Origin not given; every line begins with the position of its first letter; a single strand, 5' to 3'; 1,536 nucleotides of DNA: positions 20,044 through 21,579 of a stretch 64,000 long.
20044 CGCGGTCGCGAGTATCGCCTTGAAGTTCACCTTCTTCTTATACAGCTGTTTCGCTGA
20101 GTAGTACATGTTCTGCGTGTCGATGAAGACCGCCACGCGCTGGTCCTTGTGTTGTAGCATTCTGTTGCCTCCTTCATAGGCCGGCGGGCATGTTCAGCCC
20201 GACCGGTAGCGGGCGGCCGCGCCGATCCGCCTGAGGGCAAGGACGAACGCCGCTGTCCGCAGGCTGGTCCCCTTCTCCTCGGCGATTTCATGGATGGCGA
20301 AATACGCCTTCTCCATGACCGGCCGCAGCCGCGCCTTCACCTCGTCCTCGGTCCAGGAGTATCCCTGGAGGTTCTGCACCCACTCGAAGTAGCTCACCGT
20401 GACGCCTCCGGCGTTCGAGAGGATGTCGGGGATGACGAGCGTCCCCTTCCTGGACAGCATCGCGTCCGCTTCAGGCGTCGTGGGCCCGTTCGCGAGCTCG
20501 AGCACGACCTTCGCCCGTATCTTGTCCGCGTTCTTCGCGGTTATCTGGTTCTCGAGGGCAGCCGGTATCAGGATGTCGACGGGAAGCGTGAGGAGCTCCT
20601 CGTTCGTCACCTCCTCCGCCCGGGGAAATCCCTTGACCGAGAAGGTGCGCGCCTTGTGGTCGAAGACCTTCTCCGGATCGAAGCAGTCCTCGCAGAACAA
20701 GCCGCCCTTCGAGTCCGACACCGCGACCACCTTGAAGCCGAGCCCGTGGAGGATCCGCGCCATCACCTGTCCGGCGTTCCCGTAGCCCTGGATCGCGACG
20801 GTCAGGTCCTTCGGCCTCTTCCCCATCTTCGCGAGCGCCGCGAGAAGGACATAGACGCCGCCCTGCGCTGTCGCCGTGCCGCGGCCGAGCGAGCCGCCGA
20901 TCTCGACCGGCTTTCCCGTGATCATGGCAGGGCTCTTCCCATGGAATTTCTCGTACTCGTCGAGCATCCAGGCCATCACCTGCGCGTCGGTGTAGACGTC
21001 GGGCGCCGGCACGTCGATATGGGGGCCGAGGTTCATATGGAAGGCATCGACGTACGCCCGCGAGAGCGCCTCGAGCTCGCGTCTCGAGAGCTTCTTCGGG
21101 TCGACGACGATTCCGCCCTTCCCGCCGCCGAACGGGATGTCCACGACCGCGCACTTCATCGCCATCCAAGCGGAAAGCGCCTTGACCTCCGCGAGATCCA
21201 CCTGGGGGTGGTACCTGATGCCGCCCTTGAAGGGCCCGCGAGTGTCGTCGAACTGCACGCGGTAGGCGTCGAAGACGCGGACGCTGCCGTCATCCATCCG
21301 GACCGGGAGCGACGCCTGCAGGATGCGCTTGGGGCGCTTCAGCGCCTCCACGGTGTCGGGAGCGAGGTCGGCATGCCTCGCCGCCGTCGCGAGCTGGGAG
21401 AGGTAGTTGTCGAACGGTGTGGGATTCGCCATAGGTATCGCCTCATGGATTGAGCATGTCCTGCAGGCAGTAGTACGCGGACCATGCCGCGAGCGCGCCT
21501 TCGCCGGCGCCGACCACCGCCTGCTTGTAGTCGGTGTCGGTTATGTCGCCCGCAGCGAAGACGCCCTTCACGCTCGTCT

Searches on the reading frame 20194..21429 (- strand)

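Call 65: search_protein_families(library=pfam, proteins=[window:20194-21429:-], max_evalue=0.001)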
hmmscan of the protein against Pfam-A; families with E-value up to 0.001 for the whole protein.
window:20194-21429:- (411 aa): 3 families
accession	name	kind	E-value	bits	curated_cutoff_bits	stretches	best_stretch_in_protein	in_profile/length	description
PF00208.27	ELFV_dehydrog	-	7.9e-75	252.1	23.4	1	178-408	1-239/241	Glutamate/Leucine/Phenylalanine/Valine dehydrogenase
PF02812.23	ELFV_dehydrog_N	-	9.8e-55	184.2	25.3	1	33-161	1-129/129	Glu/Leu/Phe/Val dehydrogenase, dimerisation domain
PF02826.25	2-Hacid_dh_C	-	0.00031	20.6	25.1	1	200-240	28-68/178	D-isomer specific 2-hydroxyacid dehydrogenase, NAD binding domain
